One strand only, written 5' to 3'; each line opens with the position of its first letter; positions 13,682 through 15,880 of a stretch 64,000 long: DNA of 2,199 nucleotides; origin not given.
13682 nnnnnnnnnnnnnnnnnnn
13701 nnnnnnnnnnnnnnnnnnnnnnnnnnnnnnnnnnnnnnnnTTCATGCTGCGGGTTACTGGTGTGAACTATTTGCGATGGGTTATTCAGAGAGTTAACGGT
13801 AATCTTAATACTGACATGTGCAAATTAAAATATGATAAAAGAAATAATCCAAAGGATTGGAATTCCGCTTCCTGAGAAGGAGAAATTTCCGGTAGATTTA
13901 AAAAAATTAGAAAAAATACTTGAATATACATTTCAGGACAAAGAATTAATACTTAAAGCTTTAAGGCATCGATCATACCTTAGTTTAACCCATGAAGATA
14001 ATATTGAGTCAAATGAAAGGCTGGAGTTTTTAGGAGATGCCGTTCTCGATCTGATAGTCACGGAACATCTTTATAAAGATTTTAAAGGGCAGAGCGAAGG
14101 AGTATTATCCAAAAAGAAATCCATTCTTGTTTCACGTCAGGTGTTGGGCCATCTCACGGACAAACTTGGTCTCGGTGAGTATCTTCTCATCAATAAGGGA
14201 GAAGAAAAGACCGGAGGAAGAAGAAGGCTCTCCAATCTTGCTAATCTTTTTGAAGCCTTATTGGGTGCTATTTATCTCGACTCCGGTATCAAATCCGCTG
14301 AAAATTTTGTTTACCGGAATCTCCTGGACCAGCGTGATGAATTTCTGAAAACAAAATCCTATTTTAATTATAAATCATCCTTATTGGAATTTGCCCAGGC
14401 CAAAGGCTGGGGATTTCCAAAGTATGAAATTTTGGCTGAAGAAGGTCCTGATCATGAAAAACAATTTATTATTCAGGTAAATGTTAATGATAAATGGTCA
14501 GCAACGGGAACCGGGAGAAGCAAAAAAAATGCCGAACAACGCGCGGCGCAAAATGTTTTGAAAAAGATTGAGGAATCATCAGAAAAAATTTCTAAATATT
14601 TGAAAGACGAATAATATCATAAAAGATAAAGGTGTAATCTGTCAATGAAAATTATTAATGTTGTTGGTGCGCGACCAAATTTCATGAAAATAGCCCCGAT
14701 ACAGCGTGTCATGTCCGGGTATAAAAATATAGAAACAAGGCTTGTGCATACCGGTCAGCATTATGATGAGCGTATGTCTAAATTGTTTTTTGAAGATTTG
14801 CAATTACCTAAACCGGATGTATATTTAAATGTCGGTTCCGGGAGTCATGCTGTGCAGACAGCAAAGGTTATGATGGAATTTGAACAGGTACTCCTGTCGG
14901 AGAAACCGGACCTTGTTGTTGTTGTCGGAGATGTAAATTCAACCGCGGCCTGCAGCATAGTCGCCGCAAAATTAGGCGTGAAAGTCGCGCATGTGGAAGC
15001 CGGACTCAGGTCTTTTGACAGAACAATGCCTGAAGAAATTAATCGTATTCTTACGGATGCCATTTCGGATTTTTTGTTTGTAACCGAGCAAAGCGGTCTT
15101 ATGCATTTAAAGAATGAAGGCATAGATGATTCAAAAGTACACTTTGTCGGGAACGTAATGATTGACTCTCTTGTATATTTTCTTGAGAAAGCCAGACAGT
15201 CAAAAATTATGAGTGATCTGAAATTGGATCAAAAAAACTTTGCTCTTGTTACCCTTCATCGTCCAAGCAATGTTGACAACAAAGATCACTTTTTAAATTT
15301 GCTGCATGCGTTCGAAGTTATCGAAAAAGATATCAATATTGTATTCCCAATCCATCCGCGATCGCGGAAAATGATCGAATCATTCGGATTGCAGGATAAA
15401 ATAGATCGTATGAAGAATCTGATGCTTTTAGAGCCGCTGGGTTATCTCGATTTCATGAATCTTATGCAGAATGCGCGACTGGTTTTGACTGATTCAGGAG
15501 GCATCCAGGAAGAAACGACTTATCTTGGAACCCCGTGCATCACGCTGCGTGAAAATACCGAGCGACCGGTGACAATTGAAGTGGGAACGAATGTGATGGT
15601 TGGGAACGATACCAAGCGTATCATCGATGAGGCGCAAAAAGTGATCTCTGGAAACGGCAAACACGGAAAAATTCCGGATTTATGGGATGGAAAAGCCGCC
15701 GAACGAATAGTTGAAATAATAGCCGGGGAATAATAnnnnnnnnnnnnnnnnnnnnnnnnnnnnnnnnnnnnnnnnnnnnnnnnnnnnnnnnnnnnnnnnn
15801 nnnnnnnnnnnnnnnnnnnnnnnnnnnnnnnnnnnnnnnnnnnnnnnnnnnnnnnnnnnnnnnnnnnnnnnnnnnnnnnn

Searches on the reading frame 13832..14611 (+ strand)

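Call 38: search_protein_families(library=pfam, proteins=[window:13832-14611:+], max_evalue=0.0001)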
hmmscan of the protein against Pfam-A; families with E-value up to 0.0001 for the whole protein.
window:13832-14611:+ (260 aa): 5 families
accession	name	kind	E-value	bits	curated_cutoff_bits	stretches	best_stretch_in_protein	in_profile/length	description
PF14622.11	Ribonucleas_3_3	-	4e-35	121.2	35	1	36-166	1-126/128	Ribonuclease-III-like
PF00636.31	Ribonuclease_3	-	3.7e-25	89.1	27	1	62-152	1-102/102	Ribonuclease III domain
PF00035.32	dsrm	-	3.7e-18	66.3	23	1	180-245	1-65/66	Double-stranded RNA binding motif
PF14709.13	DND1_DSRM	-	2.4e-07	31.4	25.7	1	182-245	5-78/80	double strand RNA binding domain from DEAD END PROTEIN 1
PF22935.1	RM44_endonuclase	-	5.6e-05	23.7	27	0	36-147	19-139/139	Large ribosomal subunit protein mL44, endonuclease domain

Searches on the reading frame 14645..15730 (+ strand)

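Call 38: search_protein_families(library=pfam, proteins=[window:14645-15730:+], max_evalue=0.0001)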
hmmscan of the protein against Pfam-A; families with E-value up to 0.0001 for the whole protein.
window:14645-15730:+ (362 aa): 2 families
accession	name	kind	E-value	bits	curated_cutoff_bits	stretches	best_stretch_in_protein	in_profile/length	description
PF02350.25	Epimerase_2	-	1.8e-113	379.4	30.6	1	26-359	6-346/347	UDP-N-acetylglucosamine 2-epimerase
PF04007.18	DUF354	-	4.1e-05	23.3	22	1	136-337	121-323/349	Protein of unknown function (DUF354)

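Call 48: search_protein_families(library=ncbifam, proteins=[window:14645-15730:+], max_evalue=0.00001)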
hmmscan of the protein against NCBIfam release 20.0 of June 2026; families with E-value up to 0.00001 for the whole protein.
window:14645-15730:+ (362 aa): 2 families
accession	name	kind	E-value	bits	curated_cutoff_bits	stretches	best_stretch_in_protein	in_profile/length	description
TIGR00236.1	wecB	equivalog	1.2e-104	350.4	210.15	1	1-359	1-362/366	non-hydrolyzing UDP-N-acetylglucosamine 2-epimerase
TIGR03568.1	NeuC_NnaA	equivalog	4.4e-26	91.6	235.9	1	2-358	2-364/365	UDP-N-acetylglucosamine 2-epimerase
